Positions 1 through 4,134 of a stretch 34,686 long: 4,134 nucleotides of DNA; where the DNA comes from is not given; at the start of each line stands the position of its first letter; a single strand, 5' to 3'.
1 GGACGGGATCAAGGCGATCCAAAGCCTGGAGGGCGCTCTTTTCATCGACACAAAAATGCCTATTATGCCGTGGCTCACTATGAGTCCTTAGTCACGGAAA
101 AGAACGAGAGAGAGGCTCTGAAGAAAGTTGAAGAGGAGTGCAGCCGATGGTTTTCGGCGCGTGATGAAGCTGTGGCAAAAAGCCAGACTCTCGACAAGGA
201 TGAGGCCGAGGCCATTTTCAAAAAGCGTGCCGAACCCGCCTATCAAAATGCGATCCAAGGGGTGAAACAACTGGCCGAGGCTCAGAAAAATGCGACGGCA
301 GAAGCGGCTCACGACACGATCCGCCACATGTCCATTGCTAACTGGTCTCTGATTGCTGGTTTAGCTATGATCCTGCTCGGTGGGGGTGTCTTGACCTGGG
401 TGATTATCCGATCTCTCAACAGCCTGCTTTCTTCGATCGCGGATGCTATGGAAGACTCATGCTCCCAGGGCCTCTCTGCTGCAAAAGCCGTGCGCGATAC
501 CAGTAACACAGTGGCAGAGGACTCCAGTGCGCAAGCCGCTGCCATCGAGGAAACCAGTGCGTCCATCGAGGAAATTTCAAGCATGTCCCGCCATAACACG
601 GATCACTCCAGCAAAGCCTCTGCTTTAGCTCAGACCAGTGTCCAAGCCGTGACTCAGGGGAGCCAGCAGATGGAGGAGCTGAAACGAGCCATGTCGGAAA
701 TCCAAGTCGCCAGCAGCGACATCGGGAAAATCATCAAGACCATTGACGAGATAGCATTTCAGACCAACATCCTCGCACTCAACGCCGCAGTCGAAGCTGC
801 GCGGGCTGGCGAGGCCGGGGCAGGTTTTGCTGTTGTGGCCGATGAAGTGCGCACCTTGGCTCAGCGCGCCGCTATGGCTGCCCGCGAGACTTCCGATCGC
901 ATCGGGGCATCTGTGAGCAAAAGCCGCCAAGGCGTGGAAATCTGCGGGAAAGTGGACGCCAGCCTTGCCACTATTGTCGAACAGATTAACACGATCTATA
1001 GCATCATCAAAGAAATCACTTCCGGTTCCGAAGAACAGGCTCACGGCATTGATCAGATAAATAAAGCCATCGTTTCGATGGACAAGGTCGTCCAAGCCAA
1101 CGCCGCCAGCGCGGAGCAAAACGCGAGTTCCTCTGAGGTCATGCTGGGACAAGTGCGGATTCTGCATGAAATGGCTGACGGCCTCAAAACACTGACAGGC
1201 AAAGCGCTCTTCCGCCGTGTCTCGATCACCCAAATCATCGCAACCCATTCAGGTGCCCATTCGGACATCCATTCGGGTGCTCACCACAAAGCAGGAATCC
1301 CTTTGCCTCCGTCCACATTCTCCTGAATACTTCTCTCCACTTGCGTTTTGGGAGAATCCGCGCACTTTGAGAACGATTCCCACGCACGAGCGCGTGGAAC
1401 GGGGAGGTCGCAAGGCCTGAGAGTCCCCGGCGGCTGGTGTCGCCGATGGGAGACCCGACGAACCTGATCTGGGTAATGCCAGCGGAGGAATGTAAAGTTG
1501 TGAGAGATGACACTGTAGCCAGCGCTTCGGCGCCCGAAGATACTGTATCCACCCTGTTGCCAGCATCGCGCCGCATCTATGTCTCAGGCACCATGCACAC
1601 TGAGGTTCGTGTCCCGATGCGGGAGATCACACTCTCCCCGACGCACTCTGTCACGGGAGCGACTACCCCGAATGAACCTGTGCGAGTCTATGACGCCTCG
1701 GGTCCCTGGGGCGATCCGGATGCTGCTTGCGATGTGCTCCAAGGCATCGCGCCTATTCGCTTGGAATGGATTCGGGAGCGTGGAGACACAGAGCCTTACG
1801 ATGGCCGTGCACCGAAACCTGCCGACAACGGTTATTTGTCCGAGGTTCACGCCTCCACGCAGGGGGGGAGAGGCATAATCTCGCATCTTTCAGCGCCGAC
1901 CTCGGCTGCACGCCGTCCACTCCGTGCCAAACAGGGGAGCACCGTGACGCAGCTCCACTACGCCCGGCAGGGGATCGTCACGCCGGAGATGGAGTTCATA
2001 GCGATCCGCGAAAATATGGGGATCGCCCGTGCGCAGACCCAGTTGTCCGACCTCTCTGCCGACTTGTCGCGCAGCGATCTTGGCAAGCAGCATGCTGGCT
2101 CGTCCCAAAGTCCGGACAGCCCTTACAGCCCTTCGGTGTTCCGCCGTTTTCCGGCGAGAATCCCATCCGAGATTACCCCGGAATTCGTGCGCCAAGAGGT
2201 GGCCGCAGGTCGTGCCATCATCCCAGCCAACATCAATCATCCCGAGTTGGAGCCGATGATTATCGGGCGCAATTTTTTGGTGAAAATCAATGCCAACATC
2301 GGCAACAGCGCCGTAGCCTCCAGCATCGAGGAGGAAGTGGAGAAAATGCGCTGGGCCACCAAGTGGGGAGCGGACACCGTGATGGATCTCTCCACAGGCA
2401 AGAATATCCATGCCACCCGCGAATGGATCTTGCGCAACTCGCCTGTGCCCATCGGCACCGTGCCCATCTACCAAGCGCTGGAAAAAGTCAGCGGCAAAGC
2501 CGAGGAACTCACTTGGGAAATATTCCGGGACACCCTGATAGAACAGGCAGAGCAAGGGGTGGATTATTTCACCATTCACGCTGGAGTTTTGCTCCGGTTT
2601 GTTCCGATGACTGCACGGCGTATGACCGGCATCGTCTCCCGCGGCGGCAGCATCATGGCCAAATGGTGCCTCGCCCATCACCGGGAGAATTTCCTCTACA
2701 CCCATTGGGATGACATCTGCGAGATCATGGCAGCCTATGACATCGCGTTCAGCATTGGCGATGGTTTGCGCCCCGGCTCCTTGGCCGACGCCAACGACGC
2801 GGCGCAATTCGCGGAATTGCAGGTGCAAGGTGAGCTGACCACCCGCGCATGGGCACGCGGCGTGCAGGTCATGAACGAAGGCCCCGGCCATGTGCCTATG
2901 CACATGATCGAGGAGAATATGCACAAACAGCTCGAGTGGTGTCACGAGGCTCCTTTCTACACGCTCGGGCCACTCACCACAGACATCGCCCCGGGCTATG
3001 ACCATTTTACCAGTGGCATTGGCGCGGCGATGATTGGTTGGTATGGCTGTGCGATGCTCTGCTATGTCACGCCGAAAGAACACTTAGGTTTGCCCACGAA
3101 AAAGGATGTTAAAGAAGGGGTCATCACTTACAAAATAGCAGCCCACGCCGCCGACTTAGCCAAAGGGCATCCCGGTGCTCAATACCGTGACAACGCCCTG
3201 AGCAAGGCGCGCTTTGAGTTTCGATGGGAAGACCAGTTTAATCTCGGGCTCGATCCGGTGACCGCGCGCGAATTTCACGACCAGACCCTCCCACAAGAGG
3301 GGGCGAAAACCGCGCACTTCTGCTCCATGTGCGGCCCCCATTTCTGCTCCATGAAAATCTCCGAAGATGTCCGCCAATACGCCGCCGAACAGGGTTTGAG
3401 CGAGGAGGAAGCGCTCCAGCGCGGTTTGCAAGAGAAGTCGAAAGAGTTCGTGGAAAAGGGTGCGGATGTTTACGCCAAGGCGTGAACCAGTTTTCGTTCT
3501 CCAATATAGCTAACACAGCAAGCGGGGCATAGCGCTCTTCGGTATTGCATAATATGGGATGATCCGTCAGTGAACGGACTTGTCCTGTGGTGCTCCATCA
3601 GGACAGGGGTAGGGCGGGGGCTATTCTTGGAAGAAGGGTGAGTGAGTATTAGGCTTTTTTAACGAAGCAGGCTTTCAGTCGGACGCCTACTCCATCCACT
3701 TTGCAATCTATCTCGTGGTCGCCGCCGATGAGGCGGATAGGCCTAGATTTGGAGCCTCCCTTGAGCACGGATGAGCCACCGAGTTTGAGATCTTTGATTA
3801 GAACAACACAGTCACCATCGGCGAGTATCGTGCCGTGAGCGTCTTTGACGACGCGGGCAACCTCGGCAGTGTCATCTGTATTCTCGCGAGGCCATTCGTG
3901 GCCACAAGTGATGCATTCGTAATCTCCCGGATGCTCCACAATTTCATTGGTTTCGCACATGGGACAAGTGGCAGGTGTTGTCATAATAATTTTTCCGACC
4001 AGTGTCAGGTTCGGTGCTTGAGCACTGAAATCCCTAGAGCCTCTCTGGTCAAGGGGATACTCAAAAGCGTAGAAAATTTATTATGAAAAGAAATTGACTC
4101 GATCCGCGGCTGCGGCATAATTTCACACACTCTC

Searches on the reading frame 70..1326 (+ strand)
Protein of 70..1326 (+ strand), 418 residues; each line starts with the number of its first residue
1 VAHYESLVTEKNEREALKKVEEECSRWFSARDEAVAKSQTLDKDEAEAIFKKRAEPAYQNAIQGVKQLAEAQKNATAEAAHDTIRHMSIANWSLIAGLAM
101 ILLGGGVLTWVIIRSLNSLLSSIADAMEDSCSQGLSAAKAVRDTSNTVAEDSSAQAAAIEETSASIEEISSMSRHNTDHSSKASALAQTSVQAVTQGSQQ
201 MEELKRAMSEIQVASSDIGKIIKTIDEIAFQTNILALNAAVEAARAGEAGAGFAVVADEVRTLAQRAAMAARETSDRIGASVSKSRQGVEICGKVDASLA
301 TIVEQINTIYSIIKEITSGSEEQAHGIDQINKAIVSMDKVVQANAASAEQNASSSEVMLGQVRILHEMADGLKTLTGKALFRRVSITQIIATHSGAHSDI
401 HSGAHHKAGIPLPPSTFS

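Call 6: search_protein_families(library=pfam, proteins=[window:70-1326:+], max_evalue=0.001)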
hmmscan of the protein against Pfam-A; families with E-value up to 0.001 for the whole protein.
window:70-1326:+ (418 aa): 2 families
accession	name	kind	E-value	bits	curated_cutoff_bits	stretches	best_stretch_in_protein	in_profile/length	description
PF00015.26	MCPsignal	-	6.6e-43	147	34.6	1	185-340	2-171/172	Methyl-accepting chemotaxis protein (MCP) signalling domain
PF12729.13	4HB_MCP_1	-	2.7e-08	34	27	1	1-83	95-177/181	Four helix bundle sensory module for signal transduction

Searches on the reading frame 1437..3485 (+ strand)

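Call 6: search_protein_families(library=pfam, proteins=[window:1437-3485:+], max_evalue=0.001)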
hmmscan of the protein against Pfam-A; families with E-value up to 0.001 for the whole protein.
window:1437-3485:+ (682 aa): 2 families
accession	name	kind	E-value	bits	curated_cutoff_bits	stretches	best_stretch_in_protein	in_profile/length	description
PF01964.24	ThiC_Rad_SAM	-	3.8e-185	616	25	1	171-643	1-419/420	Radical SAM ThiC family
PF13667.11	ThiC-associated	-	5.3e-28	97.1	27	1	41-119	2-81/81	ThiC-associated domain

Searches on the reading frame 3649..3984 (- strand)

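Call 57: search_protein_families(library=pfam, proteins=[window:3649-3984:-], max_evalue=0.001)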
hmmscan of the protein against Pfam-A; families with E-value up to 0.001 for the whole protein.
window:3649-3984:- (111 aa): 1 family
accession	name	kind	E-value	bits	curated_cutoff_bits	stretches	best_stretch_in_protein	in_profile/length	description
PF03831.20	YjdM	-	7.8e-22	77.4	23.2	1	46-111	1-69/69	PhnA domain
